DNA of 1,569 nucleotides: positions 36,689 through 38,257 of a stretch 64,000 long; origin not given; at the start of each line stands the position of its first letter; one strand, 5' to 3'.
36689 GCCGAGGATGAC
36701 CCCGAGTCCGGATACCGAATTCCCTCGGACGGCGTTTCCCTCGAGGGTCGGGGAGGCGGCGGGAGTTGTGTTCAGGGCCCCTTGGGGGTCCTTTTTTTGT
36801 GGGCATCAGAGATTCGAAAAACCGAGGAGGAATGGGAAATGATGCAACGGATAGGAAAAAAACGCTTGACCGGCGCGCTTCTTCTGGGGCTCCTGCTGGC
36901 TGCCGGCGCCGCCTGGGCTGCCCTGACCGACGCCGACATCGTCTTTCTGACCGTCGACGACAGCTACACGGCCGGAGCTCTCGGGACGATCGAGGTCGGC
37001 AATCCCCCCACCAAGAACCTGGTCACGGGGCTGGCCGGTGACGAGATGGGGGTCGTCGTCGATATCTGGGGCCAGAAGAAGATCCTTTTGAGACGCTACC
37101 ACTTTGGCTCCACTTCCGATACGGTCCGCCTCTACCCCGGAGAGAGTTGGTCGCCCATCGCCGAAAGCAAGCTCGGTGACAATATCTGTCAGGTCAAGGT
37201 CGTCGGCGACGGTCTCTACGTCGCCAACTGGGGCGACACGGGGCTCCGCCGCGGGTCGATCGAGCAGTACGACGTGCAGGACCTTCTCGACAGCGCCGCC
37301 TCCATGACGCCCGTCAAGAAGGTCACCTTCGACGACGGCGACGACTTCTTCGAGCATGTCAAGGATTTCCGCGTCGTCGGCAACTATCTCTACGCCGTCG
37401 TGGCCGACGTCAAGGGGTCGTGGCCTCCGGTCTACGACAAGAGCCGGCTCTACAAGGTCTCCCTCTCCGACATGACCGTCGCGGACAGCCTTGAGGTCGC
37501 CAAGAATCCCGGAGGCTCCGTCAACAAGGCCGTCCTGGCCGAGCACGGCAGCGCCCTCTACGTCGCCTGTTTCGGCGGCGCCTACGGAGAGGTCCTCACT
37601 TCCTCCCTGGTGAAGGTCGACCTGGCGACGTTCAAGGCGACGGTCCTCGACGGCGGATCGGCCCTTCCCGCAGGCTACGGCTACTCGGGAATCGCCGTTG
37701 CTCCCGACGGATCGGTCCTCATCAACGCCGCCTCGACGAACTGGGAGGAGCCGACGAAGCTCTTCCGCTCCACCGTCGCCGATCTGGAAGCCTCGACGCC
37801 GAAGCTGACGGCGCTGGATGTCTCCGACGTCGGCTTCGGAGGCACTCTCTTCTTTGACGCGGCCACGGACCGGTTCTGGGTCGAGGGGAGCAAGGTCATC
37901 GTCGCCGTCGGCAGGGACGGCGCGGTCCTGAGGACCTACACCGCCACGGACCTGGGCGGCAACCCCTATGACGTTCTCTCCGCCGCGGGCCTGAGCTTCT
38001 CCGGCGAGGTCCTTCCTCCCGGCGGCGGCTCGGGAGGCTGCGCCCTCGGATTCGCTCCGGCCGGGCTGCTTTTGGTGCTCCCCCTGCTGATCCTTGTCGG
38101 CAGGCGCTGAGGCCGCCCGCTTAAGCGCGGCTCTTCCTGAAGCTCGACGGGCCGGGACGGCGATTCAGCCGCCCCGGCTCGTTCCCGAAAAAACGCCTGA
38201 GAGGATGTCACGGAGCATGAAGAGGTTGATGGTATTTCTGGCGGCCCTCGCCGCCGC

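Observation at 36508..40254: Cobalamin-riboswitch operon pairs a TonB-dependent receptor with an unknown surface protein (BtuG-like role?)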

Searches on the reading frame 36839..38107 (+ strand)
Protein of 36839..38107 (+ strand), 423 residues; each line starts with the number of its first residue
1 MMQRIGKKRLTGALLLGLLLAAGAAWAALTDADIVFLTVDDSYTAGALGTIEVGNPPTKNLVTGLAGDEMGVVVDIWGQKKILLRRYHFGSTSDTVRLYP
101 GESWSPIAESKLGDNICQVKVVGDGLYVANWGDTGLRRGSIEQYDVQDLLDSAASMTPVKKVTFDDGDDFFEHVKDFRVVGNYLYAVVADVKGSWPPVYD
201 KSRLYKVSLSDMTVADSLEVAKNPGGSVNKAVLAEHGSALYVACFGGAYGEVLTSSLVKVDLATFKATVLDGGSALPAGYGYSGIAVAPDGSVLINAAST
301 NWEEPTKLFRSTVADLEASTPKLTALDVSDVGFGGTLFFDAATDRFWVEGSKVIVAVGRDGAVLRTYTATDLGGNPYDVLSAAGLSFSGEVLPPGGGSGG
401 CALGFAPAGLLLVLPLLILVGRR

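Call 5: search_protein_families(library=pfam, proteins=[window:36839-38107:+], max_evalue=1)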
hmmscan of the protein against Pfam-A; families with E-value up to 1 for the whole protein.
window:36839-38107:+ (423 aa): 1 family
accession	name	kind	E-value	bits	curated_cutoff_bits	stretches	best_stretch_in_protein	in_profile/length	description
PF08309.17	LVIVD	-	0.81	9.5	20.2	0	174-191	4-19/42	LVIVD repeat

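Call 6: search_protein_families(library=ncbifam, proteins=[window:36839-38107:+], max_evalue=1)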
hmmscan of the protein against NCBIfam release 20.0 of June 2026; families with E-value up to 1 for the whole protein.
window:36839-38107:+ (423 aa): 2 families
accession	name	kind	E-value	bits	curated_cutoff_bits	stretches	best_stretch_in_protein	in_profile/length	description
TIGR04564.1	Synergist_CTERM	domain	8.8e-06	25.7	22.5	1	397-423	1-27/27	Synerg-CTERM sorting domain-containing protein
TIGR04084.1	rSAM_AF0577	subfamily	0.14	11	225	1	265-359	211-307/347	TIGR04084 family radical SAM/SPASM domain-containing protein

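Call 8: find_homologous_proteins(query=window:36839-38107:+, max_evalue=0.001)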
Query window:36839-38107:+ (423 aa): 3 proteins with E <= 0.001 among 8000 candidates.
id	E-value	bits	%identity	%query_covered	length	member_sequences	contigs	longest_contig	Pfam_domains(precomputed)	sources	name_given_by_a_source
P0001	3.4e-272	921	99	100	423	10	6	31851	-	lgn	-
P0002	3.9e-157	542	62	100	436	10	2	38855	-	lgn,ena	-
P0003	1.7e-131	457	50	100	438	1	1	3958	-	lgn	-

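Call 9: search_solved_structures(query=window:36839-38107:+, max_evalue=10, show_alignments=2)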
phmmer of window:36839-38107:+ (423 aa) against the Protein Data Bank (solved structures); distinct sequences matched with E-value up to 10: 0.

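Call 11: find_encoding_contigs(protein=P0002, flank=10000, max_places=4)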
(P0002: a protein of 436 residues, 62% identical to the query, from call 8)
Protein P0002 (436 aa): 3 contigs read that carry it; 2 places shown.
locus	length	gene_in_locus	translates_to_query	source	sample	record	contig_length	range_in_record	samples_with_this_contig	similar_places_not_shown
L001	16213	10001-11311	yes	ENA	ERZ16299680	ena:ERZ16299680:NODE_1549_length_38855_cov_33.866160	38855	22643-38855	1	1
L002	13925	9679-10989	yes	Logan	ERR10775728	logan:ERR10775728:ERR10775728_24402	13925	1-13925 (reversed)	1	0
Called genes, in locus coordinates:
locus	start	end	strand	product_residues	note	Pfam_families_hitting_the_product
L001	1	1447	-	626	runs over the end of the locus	PF01134:GIDA, PF07992:Pyr_redox_2 (weak), PF12831:FAD_oxidored, PF21680:GIDA_C_1st, PF13932:SAM_GIDA_C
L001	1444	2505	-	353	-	PF02463:SMC_N, PF13476:AAA_23 (weak), PF13304:AAA_21 (weak)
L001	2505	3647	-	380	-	PF00712:DNA_pol3_beta, PF02767:DNA_pol3_beta_2 (weak), PF02768:DNA_pol3_beta_3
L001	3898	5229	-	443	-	PF11638:DnaA_N, PF00308:Bac_DnaA, PF01695:IstB_IS21, PF00004:AAA (weak), PF08299:Bac_DnaA_C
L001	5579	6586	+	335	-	-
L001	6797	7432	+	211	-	PF03458:Gly_transporter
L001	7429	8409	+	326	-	-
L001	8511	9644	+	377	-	PF06925:MGDG_synth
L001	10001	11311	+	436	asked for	-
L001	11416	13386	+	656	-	PF07715:Plug, PF00593:TonB_dep_Rec_b-barrel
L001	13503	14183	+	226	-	-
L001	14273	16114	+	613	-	PF00111:Fer2 (weak), PF17651:Raco_middle, PF14574:RACo_C_ter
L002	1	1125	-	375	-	?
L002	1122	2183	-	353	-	PF02463:SMC_N, PF13476:AAA_23 (weak), PF13304:AAA_21 (weak)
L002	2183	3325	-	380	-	PF00712:DNA_pol3_beta, PF02767:DNA_pol3_beta_2 (weak), PF02768:DNA_pol3_beta_3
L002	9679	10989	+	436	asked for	-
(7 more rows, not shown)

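Call 12: find_encoding_contigs(protein=P0003, flank=10000, max_places=4)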
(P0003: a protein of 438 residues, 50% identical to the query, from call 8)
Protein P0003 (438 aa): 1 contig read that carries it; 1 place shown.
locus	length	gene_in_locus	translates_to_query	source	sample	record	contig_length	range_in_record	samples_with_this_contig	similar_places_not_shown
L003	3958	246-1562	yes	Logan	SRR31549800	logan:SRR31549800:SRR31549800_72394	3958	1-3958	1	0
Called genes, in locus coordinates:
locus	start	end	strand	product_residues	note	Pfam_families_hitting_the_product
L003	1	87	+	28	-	?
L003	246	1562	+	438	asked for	-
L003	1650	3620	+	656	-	PF07715:Plug, PF00593:TonB_dep_Rec_b-barrel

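Call 25: predict_structure(alignment_id=A1)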
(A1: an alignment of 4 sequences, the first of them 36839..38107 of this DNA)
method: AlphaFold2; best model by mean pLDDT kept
length: 423 residues; sequences in the alignment: 4
mean_pLDDT: 63.6   pTM: 0.69
mean pLDDT of the five models: 63.6, 63.5, 61.7, 60.3, 59.2
residues with pLDDT >= 90: 45; 70-90: 145; 50-70: 117; < 50: 116
segments of 3 or more residues with pLDDT < 50: 1-3, 20-68, 134-136, 166-171, 248-252, 370-410, 421-423
pLDDT, mean of each block of 10 residues (from residue 1): 49 58 31 27 30 28 38 63 65 73 69 73 81 56 89 86 55 69 82 52 83 85 60 88 67 74 92 84 85 84 76 91 80 61 68 71 67 40 37 23 31 58 43
secondary structure, 60 per line:
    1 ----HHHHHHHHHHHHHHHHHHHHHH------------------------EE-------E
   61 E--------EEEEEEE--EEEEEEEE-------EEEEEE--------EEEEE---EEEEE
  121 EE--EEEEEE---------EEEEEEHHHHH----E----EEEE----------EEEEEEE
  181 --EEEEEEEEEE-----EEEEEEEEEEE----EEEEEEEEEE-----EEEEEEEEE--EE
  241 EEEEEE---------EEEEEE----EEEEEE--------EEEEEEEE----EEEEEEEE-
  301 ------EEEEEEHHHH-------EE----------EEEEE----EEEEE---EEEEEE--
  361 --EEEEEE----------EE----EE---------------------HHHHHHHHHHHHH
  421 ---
elements in order: H5-26 E70-76 E79-86 E94-99 E108-112 E116-122 E125-130 E140-145 H146-150 E160-163 E174-180 E183-192 E198-208 E213-222 E228-236 E239-246 E256-261 E266-271 E280-287 E292-299 E307-312 H313-316 E336-340 E345-349 E353-358 E363-368 H408-420

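Call 27: fold_search(model_id=the predicted structure, library=pdb)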
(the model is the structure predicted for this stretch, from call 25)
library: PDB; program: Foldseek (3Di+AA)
matches with E <= 10: 1068; with E <= 0.001: 560
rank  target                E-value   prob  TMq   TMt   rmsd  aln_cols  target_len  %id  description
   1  4h5j_A                8.6e-09  1.00  0.42  0.51  10.2       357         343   14  Crystal Structure of the Guanine Nucleotide Exchange Factor Sec12 (P64 form) (released 2012-11-07)
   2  8bmy_A                2.1e-08  1.00  0.49  0.60   6.8       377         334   13  Bacteroides thetaiotaomicron surface lipoprotein bound to cyanocobalamin (released 2023-08-16)
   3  8bai_A                7.7e-08  1.00  0.47  0.59   4.7       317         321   12  The surface-exposed lipo-protein of BtuG2 in complex with cyanocobalamin. (released 2023-10-25)
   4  3o4h_D                1.2e-07  1.00  0.40  0.31   6.5       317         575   14  Structure and Catalysis of Acylaminoacyl Peptidase (released 2010-11-17)
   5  3dsm                  1.6e-07  1.00  0.47  0.59   4.5       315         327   12  Crystal structure of the surface layer protein BACUNI_02894 from Bacteroides uniformis, Northeast Structural Genomics Co (released 2008-09-09)
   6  8bmz_A                1.6e-07  1.00  0.48  0.60   7.3       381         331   12  Bacteroides thetaiotaomicron surface lipoprotein BT1954 bound to adenosylcobalamin (released 2023-08-16)
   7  8okv_D                2.2e-07  1.00  0.48  0.61   6.5       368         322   12  lipoprotein BT2095 from Bacteroides thetaiotamicron bound to cyanocobalamin CnCbl (released 2023-09-20)
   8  8okv_A                2.4e-07  1.00  0.36  0.46  10.0       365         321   13  lipoprotein BT2095 from Bacteroides thetaiotamicron bound to cyanocobalamin CnCbl (released 2023-09-20)
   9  3o4h_B                4.0e-07  1.00  0.40  0.31   6.3       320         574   14  Structure and Catalysis of Acylaminoacyl Peptidase (released 2010-11-17)
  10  8ebm_B                4.2e-07  1.00  0.42  0.51   8.6       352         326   12  Structure of KLHDC2 substrate binding domain bound to KLHDC2's C-degron mimic (released 2023-02-22)
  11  9s6b_B                4.6e-07  1.00  0.41  0.32   5.8       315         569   13  Aeropyrum pernix acylaminoacyl peptidase co-crystallized with meropenem. (released 2025-10-22)
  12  3o4g_B                5.9e-07  1.00  0.42  0.32   6.0       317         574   13  Structure and Catalysis of Acylaminoacyl Peptidase (released 2010-11-17)
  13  6do4_B                6.2e-07  1.00  0.42  0.52   7.8       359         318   13  KLHDC2 ubiquitin ligase in complex with SelS C-end degron (released 2018-12-19)
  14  1ve7_A                9.3e-07  1.00  0.41  0.31   6.4       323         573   14  Crystal structure of an acylpeptide hydrolase/esterase from Aeropyrum pernix K1 in complex with p-nitrophenyl phosphat (released 2004-11-02)
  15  8ptf                  9.8e-07  1.00  0.49  0.59   6.9       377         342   14  The surface-exposed lipo-protein of BtuG2 in complex with cyanocobalamin. (released 2024-07-24)
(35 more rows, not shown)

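Call 28: search_protein_representatives(alignment_id=A1)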
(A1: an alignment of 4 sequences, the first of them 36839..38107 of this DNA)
Query: 4 sequences, 435 profile positions. Proteins with E-value up to 0.001 (for the whole library): 84; up to 1e-10: 51; up to 1e-30: 5. The best 84 are listed.
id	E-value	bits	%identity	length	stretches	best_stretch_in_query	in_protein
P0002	3.1e-248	840.2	-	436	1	1-435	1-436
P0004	4.7e-36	141.0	-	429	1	13-435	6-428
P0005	7.4e-36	140.3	-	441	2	8-298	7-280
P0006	1.1e-34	136.4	-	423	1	15-434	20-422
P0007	1.0e-31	126.7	-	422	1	10-435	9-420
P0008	6.6e-26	107.5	-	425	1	16-422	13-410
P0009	9.1e-26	107.1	-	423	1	17-425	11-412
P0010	1.3e-24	103.2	-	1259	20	346-407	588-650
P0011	3.6e-24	101.8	-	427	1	16-431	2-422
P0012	1.7e-23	99.6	-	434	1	23-432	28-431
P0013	1.0e-22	97.0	-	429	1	14-426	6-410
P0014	3.8e-22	95.1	-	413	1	11-424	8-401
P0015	1.2e-21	93.5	-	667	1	8-434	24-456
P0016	2.6e-21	92.4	-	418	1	11-434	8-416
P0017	3.1e-21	92.1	-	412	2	14-294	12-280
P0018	4.2e-21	91.7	-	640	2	25-395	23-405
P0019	4.5e-21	91.6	-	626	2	14-390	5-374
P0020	9.6e-21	90.5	-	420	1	7-427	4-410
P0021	1.2e-19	86.9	-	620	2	5-391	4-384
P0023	5.5e-19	84.7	-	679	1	13-390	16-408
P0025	1.2e-18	83.6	-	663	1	11-391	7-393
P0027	4.9e-18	81.6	-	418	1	7-430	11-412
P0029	7.2e-18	81.0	-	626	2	29-394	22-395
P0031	1.9e-17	79.7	-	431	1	21-429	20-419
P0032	6.3e-17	77.9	-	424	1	11-435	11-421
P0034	1.5e-16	76.7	-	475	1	2-423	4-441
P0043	1.4e-15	73.5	-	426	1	15-435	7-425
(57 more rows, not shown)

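Call 32: search_solved_structures(query=A2, max_evalue=10, show_alignments=3)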
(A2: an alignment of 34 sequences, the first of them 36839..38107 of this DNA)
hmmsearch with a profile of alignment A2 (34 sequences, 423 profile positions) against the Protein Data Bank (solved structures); distinct sequences matched with E-value up to 10: 23.
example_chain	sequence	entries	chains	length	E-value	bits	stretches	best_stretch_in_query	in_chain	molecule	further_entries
8ptf_A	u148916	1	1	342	2e-10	43.1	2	196-261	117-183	YncE family protein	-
8ptd_A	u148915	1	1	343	3.1e-10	42.5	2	196-261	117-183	YncE family protein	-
8blw_B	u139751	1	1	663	1.1e-09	40.7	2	196-260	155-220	YncE family protein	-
8pju_A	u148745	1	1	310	2.7e-06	29.6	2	91-184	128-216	SAKe6DEtal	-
6tji_A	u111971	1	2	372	6e-06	28.4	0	198-249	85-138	Cake10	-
6tjh_A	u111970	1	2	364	2.4e-05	26.4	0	198-239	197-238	Cake9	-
6tjg_A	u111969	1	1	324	0.00012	24.1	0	198-249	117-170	Cake8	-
8pjv_A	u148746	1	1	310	0.00031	22.8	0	110-183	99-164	SAKe6DR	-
1l0q_A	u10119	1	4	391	0.00052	22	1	188-240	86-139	Surface layer protein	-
8pjt_A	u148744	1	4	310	0.00074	21.5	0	116-183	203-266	SAKe6DEref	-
6tjf_A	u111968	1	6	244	0.0036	19.3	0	197-239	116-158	Cake6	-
6tje_A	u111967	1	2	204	0.023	16.6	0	197-245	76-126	Cake5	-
7w5z_O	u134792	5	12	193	0.15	13.9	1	205-279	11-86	Cytochrome c oxidase subunit TT15 | Mobilization protein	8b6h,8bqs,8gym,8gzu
6tjd_A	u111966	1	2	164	0.15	13.9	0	197-245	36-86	Cake4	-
9d1i_A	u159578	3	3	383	0.25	13.2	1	95-261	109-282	Kelch domain-containing protein 3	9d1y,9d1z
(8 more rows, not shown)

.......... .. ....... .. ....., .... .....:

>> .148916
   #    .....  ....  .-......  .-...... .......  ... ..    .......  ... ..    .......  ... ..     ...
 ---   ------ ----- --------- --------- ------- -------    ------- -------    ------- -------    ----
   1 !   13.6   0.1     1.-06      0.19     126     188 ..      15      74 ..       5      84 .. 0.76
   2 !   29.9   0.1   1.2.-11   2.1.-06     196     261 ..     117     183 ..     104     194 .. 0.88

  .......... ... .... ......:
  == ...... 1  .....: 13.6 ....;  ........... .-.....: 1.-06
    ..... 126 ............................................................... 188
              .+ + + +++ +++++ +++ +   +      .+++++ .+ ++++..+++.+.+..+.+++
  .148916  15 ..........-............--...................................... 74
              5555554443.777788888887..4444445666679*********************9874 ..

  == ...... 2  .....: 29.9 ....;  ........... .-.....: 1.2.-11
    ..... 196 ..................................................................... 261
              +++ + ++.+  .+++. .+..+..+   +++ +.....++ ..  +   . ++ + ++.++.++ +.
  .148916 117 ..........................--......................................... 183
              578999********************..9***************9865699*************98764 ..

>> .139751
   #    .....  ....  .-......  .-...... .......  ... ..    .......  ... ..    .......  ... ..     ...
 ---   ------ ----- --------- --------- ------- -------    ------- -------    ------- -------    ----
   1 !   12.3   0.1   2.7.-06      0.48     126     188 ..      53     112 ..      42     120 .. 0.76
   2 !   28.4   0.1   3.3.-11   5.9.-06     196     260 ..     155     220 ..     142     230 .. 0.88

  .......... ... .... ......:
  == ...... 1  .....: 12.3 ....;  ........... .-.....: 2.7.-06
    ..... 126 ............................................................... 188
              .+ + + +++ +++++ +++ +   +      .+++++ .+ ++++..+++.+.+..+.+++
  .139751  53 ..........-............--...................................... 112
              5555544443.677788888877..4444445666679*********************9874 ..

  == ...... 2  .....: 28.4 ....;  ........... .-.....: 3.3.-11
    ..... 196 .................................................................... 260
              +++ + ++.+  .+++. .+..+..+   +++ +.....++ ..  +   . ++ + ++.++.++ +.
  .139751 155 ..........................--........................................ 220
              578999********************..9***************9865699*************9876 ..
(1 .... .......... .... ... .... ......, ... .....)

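Call 33: search_protein_families(library=pfam, alignment_id=A2, max_evalue=1)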
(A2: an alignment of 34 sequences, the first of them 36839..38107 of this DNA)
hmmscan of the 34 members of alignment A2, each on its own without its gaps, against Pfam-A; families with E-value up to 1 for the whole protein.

A. member 1, window:36839-38107:+ (423 aa): 1 family
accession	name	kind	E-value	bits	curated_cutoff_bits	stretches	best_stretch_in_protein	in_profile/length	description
PF08309.17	LVIVD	-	0.81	9.5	20.2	0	174-191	4-19/42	LVIVD repeat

B. families by the number of members that match (of 34 scanned): 20 families
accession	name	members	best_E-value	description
PF24681.1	Kelch_KLHDC2_KLHL20_DRC7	3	7.3e-05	KLHDC2/KLHL20/DRC7 Kelch-repeats domain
PF08309.17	LVIVD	3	0.018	LVIVD repeat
PF25210.1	Kelch_FKB95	1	0.0038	FKB95, Kelch-repeats domain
PF07647.24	SAM_2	1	0.0045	SAM domain (Sterile alpha motif)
PF23751.1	Beta-prop_WDR11_1st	1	0.017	WDR11 first beta-propeller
PF03478.24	Beta-prop_KIB1-4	1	0.042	KIB1-4 beta-propeller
PF25390.1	WD40_RLD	1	0.043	RCC1-like domain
PF13964.12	Kelch_6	1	0.06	Kelch motif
PF07494.17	Reg_prop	1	0.072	Two component regulator propeller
PF20130.4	DUF6520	1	0.11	Family of unknown function (DUF6520)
PF17455.7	LtuB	1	0.12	Late transcription unit B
PF20356.3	DUF6651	1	0.13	Family of unknown function (DUF6651)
PF12293.13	T4BSS_DotH_IcmK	1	0.15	Putative outer membrane core complex of type IVb secretion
PF16819.11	DUF5074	1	0.15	Domain of unknown function (DUF5074)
PF22969.3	Ig_NUP210_2nd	1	0.18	NUP210 Ig-like domain 2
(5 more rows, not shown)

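Call 36: find_encoding_contigs(protein=P0004, flank=6000, max_places=3)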
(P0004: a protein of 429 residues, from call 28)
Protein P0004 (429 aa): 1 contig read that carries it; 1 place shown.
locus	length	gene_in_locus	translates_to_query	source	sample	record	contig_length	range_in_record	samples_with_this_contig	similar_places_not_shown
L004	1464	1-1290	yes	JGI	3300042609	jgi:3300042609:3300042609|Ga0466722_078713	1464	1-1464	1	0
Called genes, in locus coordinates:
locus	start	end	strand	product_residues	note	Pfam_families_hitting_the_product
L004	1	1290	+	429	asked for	?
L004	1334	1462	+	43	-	?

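Call 37: find_homologous_proteins(query=A2, max_evalue=0.00001)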
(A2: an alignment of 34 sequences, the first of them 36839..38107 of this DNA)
Query A2 (34 sequences) (423 aa, profile of the alignment): 5 proteins with E <= 0.00001 among 8000 candidates.
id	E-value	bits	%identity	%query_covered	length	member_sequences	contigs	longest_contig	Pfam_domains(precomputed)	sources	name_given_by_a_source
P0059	1.9e-117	411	26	41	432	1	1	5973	-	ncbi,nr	ncbi:MAG: hypothetical protein LBU13_10200, partial [Synergistaceae bacterium]|nr:hypothetical prote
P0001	1.1e-114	402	99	100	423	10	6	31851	-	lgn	-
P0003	3.6e-114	400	50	100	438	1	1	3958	-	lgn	-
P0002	6.7e-114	399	62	100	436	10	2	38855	-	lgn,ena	-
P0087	2.5e-77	278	28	24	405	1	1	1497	-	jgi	jgi:Synergist-CTERM protein sorting domain-containing protein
